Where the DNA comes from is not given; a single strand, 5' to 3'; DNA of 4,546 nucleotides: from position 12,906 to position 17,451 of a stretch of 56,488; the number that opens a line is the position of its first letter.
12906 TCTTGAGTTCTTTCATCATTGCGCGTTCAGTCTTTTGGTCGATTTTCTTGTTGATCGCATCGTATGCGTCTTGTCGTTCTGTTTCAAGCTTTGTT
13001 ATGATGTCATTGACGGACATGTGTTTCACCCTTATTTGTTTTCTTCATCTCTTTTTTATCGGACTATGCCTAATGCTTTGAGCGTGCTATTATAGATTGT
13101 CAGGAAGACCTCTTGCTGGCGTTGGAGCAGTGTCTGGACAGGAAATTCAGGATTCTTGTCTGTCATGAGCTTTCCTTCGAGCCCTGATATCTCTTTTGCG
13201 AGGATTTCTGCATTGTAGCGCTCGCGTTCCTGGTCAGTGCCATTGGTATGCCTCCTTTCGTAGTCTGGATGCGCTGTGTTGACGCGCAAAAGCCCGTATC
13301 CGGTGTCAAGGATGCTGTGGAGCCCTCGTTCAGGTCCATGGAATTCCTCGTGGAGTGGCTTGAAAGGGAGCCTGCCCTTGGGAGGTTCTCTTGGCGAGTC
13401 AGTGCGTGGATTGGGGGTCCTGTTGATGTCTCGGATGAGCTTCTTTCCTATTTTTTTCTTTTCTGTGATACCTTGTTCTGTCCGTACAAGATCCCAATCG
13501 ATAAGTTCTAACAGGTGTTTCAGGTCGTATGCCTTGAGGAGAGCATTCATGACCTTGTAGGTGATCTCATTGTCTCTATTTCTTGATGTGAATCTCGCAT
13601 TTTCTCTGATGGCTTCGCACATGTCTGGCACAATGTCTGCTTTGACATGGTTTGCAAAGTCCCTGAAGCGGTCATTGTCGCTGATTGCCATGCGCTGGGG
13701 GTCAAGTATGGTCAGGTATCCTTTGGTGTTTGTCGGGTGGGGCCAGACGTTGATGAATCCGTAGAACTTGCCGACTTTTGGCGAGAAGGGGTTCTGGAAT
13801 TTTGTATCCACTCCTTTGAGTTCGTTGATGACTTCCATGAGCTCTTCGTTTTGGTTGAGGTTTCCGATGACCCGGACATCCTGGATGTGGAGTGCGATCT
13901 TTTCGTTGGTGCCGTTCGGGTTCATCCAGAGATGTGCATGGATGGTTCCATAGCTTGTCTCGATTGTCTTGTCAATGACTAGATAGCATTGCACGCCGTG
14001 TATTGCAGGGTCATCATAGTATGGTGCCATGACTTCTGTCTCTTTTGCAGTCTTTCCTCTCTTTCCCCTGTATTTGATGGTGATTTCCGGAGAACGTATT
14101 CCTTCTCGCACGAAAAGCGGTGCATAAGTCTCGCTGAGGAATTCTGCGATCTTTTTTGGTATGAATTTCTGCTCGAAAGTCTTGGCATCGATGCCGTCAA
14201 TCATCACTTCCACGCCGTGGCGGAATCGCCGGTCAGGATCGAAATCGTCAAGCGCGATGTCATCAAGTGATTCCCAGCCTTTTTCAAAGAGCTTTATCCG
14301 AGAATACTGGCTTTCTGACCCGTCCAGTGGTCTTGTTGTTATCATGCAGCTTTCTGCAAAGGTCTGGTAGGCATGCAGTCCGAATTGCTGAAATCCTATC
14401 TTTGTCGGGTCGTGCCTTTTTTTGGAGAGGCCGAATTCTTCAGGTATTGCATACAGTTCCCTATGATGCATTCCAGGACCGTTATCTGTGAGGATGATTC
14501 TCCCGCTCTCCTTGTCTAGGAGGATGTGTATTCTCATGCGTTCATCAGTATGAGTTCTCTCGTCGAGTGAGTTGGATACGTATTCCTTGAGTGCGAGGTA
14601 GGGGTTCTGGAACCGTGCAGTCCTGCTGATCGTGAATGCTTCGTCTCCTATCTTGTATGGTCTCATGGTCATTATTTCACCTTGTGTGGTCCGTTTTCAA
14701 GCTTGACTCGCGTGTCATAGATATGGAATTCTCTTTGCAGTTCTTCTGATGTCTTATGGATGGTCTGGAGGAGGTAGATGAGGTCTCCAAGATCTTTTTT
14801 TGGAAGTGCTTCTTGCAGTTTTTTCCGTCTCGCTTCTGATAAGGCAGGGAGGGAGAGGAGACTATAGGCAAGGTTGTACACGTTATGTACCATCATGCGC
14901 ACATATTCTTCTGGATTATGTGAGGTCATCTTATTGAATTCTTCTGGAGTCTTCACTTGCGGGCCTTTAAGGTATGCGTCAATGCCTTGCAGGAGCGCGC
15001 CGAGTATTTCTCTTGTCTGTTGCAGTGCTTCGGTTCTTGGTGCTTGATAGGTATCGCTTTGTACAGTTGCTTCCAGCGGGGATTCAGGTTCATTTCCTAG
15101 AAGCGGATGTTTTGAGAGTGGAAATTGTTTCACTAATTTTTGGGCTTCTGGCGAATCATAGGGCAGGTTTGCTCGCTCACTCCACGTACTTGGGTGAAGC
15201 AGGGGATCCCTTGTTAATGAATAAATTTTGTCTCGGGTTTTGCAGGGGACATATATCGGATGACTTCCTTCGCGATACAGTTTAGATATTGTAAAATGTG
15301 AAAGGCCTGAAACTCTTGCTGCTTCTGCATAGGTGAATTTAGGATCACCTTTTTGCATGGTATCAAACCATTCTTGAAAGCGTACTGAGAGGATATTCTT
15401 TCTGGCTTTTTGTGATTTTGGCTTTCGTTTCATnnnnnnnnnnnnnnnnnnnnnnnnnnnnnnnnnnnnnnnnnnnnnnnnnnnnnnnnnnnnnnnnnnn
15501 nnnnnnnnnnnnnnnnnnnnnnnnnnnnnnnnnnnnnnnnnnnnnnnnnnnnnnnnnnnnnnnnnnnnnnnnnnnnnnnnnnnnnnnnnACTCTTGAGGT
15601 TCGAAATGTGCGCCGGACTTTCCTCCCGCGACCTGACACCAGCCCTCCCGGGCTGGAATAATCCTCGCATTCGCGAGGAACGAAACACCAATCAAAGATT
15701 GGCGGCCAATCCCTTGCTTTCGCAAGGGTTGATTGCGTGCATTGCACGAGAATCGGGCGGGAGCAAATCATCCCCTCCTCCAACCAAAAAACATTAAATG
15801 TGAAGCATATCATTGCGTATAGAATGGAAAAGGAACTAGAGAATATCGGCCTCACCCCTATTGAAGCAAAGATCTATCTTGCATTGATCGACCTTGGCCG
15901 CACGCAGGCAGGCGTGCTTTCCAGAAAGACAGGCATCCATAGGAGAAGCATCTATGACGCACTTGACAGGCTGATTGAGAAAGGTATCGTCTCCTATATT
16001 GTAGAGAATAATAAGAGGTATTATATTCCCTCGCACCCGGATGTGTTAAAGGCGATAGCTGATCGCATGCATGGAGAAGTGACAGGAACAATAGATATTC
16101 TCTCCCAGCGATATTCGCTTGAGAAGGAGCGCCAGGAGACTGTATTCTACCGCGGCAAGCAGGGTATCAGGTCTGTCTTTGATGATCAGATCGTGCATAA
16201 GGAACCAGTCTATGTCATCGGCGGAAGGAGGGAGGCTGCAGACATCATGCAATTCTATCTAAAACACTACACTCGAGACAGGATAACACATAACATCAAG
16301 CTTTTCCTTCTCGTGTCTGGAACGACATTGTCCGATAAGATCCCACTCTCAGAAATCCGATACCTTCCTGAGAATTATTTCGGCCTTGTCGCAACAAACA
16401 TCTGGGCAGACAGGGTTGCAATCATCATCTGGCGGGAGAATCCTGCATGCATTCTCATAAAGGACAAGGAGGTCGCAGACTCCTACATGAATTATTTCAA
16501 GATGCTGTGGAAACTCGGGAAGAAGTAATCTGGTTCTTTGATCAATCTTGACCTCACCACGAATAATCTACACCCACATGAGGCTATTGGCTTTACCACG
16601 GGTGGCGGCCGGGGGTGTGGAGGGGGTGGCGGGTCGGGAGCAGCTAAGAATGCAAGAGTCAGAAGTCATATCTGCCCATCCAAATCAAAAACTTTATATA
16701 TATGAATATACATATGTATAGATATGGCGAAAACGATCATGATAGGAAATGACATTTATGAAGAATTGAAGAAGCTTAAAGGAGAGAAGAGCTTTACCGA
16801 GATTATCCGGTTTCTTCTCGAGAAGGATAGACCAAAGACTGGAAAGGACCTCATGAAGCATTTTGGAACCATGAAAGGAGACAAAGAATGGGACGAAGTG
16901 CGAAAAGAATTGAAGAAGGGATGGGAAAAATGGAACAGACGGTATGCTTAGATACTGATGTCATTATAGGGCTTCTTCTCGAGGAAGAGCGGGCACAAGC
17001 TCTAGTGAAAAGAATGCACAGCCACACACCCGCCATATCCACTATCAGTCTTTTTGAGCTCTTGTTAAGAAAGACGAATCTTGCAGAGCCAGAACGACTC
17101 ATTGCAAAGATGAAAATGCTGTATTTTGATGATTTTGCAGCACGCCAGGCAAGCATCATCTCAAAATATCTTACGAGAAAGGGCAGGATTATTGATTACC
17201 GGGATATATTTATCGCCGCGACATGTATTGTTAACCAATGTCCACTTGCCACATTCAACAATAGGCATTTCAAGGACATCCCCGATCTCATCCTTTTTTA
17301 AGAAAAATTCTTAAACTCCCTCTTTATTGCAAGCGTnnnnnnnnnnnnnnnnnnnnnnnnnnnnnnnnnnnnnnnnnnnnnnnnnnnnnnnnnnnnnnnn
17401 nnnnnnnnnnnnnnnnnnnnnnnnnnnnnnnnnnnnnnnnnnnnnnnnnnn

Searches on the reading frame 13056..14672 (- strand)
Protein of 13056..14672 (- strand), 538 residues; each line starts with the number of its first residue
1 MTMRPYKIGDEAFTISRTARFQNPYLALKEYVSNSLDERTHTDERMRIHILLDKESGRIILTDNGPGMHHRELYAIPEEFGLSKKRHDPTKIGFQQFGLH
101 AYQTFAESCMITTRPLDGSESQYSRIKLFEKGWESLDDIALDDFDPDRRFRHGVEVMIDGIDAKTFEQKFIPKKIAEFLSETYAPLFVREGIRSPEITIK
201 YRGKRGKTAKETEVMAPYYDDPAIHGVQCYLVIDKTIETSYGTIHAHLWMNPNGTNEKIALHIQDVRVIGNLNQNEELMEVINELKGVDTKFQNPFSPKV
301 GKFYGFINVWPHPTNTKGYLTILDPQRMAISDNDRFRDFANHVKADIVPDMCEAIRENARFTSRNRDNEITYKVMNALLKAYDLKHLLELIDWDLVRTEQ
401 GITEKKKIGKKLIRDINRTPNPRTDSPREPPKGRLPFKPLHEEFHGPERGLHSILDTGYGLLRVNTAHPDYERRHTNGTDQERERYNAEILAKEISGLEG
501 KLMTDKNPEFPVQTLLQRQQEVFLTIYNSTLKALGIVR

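Call 10: search_protein_families(library=pfam, proteins=[window:13056-14672:-], max_evalue=0.1)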
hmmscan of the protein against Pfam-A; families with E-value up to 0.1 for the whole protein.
window:13056-14672:- (538 aa): 2 families
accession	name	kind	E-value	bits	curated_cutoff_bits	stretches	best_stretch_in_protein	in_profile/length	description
PF13589.12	HATPase_c_3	-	2.8e-05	24.6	25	1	26-98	5-74/137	Histidine kinase-, DNA gyrase B-, and HSP90-like ATPase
PF02518.31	HATPase_c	-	0.0016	19.3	26.4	1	25-86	7-64/111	Histidine kinase-, DNA gyrase B-, and HSP90-like ATPase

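Call 11: search_protein_families(library=padloc, proteins=[window:13056-14672:-], max_evalue=0.1)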
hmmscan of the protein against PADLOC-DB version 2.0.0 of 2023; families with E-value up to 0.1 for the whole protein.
window:13056-14672:- (538 aa): 0 families

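Call 33: find_homologous_proteins(query=window:13056-14672:-, max_evalue=0.001)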
Query window:13056-14672:- (538 aa): 1 proteins with E <= 0.001 among 6501 candidates.
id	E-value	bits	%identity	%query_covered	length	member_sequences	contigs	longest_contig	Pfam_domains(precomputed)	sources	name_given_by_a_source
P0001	0.0e+0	1244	100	100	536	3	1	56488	-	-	-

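Call 34: search_protein_families(library=ncbifam, proteins=[window:13056-14672:-], max_evalue=0.1)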
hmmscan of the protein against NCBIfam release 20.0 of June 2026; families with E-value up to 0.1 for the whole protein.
window:13056-14672:- (538 aa): 5 families
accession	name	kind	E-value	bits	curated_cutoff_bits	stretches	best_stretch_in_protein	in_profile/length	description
NF000951.0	PRK00095.2-1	equivalog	0.00048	18.9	391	1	27-116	28-116/559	DNA mismatch repair endonuclease MutL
NF003218.0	PRK04184.1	equivalog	0.0078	14.8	274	1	26-99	39-118/539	DNA topoisomerase VI subunit B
NF003555.1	PRK05218.1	equivalog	0.0091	14.5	371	1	37-73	49-86/614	molecular chaperone HtpG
TIGR00585.2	mutl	equivalog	0.012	14.5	180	1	23-84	20-77/555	DNA mismatch repair endonuclease MutL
NF047352.1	P_loop_sacsin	domain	0.021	15.3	50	1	28-109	4-77/80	sacsin N-terminal ATP-binding-like domain-containing protein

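Call 35: search_protein_families(library=phrogs, proteins=[window:13056-14672:-], max_evalue=0.1)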
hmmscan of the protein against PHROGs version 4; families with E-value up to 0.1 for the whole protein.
window:13056-14672:- (538 aa): 2 families
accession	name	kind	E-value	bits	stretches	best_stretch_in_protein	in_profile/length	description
phrog_6203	-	unknown function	2.1e-05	24.3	1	20-88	22-85/644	-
phrog_543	-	DNA, RNA and nucleotide metabolism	0.0095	15.2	1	27-68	73-116/661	DNA topoisomerase II large subunit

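Call 80: search_solved_structures(query=A7, max_evalue=1)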
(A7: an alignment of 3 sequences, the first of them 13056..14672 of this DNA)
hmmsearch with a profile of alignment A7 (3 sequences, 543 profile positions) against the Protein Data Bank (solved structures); distinct sequences matched with E-value up to 1: 42.
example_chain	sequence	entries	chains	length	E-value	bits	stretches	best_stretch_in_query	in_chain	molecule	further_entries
6lzk_A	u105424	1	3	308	2.1e-06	29.7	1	25-101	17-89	DNA mismatch repair protein MutL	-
5x9y_C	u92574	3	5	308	4.9e-06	28.5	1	25-101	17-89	DNA mismatch repair protein MutL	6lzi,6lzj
4p7a_A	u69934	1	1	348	6.8e-06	28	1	17-118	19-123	DNA mismatch repair protein Mlh1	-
3ied_A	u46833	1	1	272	0.00042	22.1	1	30-170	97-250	Heat shock protein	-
5wta_A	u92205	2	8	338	0.0012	20.6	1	212-320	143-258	Serine-aspartate repeat-containing protein E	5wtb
5ihw_A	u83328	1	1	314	0.0088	17.8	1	212-318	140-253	Serine-aspartate repeat-containing protein E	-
7aib_C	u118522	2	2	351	0.017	16.8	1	26-120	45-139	DNA mismatch repair protein MutL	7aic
5akb_C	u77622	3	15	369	0.019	16.7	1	26-120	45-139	DNA MISMATCH REPAIR PROTEIN MUTL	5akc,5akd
7k9r_A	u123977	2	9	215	0.02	16.6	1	40-116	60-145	Hsp90-like protein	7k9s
7k9u_A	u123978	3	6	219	0.021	16.5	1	40-116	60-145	Hsp90-like protein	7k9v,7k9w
2ior_A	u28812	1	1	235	0.025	16.3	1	43-115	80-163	Chaperone protein htpG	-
1b63_A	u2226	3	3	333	0.047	15.4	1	26-120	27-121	MUTL | DNA mismatch repair protein mutL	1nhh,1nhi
1bkn_A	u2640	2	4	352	0.052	15.2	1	26-120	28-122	MUTL | DNA mismatch repair protein MutL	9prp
1b62_A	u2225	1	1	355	0.053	15.2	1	26-120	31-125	PROTEIN (MUTL)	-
9imj_A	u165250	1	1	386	0.063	14.9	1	28-73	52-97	DNA topoisomerase (ATP-hydrolyzing)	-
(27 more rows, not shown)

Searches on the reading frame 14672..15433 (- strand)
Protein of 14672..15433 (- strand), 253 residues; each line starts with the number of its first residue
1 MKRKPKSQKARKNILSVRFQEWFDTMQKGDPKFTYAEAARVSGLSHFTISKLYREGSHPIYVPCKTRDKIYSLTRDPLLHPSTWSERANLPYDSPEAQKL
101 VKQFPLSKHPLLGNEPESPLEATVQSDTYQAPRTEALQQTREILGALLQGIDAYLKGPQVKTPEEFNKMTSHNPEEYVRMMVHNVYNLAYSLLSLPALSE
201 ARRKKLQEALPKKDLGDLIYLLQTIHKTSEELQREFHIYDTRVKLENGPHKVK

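Call 10: search_protein_families(library=pfam, proteins=[window:14672-15433:-], max_evalue=0.1)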
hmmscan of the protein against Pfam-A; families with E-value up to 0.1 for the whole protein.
window:14672-15433:- (253 aa): 0 families

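Call 11: search_protein_families(library=padloc, proteins=[window:14672-15433:-], max_evalue=0.1)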
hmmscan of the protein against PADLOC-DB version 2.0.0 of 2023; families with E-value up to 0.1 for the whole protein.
window:14672-15433:- (253 aa): 0 families

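Call 34: search_protein_families(library=ncbifam, proteins=[window:14672-15433:-], max_evalue=0.1)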
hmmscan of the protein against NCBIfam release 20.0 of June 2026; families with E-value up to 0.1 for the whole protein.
window:14672-15433:- (253 aa): 0 families

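Call 35: search_protein_families(library=phrogs, proteins=[window:14672-15433:-], max_evalue=0.1)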
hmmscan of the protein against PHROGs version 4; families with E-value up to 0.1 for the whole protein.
window:14672-15433:- (253 aa): 0 families

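Call 52: find_homologous_proteins(query=window:14672-15433:-, max_evalue=0.01)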
Query window:14672-15433:- (253 aa): 1 proteins with E <= 0.01 among 810 candidates.
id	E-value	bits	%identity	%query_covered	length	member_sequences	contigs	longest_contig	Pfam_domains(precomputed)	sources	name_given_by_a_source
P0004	2.2e-165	566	100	100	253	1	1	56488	-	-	-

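Call 107: search_solved_structures(query=window:14672-15433:-, max_evalue=5)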
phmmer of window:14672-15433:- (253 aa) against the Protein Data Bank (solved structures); distinct sequences matched with E-value up to 5: 3.
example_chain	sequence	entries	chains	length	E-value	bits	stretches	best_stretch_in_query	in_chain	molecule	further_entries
5wjb_A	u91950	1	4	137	0.075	15.8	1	91-194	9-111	Capsid assembly scaffolding protein,Myosin-7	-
7xya_F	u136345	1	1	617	1.1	12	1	67-147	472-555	RNA polymerase sigma factor RpoD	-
2vzb_A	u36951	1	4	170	1.4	11.7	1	67-99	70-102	PUTATIVE BACTERIOFERRITIN-RELATED PROTEIN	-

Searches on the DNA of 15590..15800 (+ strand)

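Call 83: search_rna_families(source=window, start=15590, end=15800, threshold=evalue, max_evalue=10, show_alignments=2)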
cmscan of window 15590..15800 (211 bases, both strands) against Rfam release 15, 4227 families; matches with E-value up to 10: 5.
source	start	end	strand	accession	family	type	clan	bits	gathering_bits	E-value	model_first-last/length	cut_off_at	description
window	15709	15730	-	RF03167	c-di-GMP-I-GGC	Cis-reg; riboswitch;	CL00126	13.4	59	0.91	13-34/80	no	c-di-GMP-I-GGC riboswitch aptamer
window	15600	15733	+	RF01400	istR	Gene; antitoxin;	-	13.2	45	1.9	1-130/130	no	istR Hfq binding RNA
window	15703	15725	+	RF02448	SpR20_sRNA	Gene; sRNA;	-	11.2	45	6.9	1-45/45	no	Streptococcus sRNA SpR20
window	15758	15778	-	RF01121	sR38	Gene; snRNA; snoRNA; CD-box;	-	10.2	50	3.5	1-59/59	no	Small nucleolar RNA sR38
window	15590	15661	-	RF00010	RNaseP_bact_a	Gene; ribozyme;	CL00002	5.5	100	8.2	1-78/367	3'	Bacterial RNase P class A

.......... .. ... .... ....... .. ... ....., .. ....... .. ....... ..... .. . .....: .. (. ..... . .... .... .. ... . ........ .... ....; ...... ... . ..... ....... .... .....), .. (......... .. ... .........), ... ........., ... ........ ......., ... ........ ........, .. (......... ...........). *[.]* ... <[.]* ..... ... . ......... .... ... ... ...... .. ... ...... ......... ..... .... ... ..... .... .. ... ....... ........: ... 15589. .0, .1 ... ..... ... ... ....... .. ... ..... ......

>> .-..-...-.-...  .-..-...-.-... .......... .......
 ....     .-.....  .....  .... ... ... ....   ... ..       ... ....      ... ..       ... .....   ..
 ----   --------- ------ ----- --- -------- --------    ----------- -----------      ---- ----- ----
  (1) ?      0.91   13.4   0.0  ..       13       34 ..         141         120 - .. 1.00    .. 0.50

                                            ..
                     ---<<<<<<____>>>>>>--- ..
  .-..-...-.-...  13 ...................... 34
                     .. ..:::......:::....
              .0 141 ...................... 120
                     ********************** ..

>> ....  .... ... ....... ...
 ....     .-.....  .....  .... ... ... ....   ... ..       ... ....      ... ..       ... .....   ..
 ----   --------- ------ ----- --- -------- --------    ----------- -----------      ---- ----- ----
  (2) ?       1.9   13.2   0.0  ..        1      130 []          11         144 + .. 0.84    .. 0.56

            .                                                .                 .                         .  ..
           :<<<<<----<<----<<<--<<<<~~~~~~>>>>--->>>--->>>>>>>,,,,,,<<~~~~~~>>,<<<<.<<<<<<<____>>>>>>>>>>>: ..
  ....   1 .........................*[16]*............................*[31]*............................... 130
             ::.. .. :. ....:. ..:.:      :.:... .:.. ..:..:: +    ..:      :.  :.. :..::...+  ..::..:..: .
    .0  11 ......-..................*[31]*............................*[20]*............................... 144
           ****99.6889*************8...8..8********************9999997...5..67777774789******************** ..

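Call 94: search_dna_similar(query=window:15598-15790:+, collection=plasmids, mode=distant, max_evalue=0.01, max_rows=10)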
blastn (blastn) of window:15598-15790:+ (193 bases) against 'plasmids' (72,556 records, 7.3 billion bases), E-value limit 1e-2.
No match.

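Call 95: search_dna_similar(query=window:15598-15790:+, collection=phages, mode=distant, max_evalue=0.01, max_rows=10)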
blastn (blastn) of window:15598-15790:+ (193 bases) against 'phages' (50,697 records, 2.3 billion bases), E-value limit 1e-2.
No match.

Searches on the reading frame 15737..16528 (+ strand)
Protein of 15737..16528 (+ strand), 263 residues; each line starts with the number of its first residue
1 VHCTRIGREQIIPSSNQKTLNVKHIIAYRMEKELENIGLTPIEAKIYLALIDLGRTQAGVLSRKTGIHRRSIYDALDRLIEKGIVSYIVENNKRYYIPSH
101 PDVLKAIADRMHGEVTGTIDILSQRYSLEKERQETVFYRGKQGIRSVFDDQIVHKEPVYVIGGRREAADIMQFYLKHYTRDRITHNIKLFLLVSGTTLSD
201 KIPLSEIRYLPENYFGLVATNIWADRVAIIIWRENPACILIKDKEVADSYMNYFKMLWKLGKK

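Call 10: search_protein_families(library=pfam, proteins=[window:15737-16528:+], max_evalue=0.1)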
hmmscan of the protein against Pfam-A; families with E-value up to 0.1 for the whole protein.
window:15737-16528:+ (263 aa): 14 families
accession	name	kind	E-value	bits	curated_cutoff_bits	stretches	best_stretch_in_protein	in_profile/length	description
PF01978.25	TrmB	-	2.2e-13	50.2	25.6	1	34-96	1-63/68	Sugar-specific transcriptional regulator TrmB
PF13730.12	HTH_36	-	3e-05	24.2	25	1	38-85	2-55/55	Helix-turn-helix domain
PF08221.17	HTH_9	-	0.0026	18.3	23.4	1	44-89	16-61/62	RNA polymerase III subunit RPC82 helix-turn-helix domain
PF13551.12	HTH_29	-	0.016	15.7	28.1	1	57-86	14-43/64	Winged helix-turn helix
PF02334.22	RTP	-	0.02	15.8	26.7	0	29-66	31-66/113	Replication terminator protein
PF03965.22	Penicillinase_R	-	0.021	15.6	22.6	1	40-100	2-66/115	Penicillinase repressor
PF12802.13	MarR_2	-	0.022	15.4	27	1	38-87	2-52/61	MarR family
PF03551.20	PadR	-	0.029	14.8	27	0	71-91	33-53/75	Transcriptional regulator PadR-like family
PF00741.23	Gas_vesicle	-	0.038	14.6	25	1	71-85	1-15/39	Gas vesicle protein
PF13412.12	HTH_24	-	0.039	14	21.9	1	42-85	4-47/48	Winged helix-turn-helix DNA-binding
PF08279.18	HTH_11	-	0.053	13.9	25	1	56-96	16-54/55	HTH domain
PF24409.1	wHTH-PRTase_assc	-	0.058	13.9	27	0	47-86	3-42/83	wHTH-PRTase associated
PF13518.12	HTH_28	-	0.086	13.4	25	0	60-85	17-42/52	Helix-turn-helix domain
PF25416.1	GRHL1_C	-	0.09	13.1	27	0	120-154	31-65/90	GRHL1-like, C-terminal domain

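Call 110: find_encoding_contigs(protein=window:15824-16528:+, flank=6000, max_places=6)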
Protein window:15824-16528:+ (234 aa): no gene with exactly this product is on record in the collection.

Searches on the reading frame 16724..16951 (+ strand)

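Call 58: search_protein_families(library=pfam, proteins=[window:16724-16951:+], max_evalue=0.01)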
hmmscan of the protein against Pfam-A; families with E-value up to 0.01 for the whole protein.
window:16724-16951:+ (75 aa): 1 family
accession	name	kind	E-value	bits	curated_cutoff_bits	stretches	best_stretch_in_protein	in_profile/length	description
PF02697.20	VAPB_antitox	-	7.5e-17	62.3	27.9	1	3-66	1-64/69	Putative antitoxin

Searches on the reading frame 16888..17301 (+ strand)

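Call 58: search_protein_families(library=pfam, proteins=[window:16888-17301:+], max_evalue=0.01)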
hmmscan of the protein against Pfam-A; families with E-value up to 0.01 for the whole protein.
window:16888-17301:+ (137 aa): 1 family
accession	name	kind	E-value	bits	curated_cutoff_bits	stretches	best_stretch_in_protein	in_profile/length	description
PF01850.27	PIN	-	7.5e-13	49.6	23.6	1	19-132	1-118/120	PIN domain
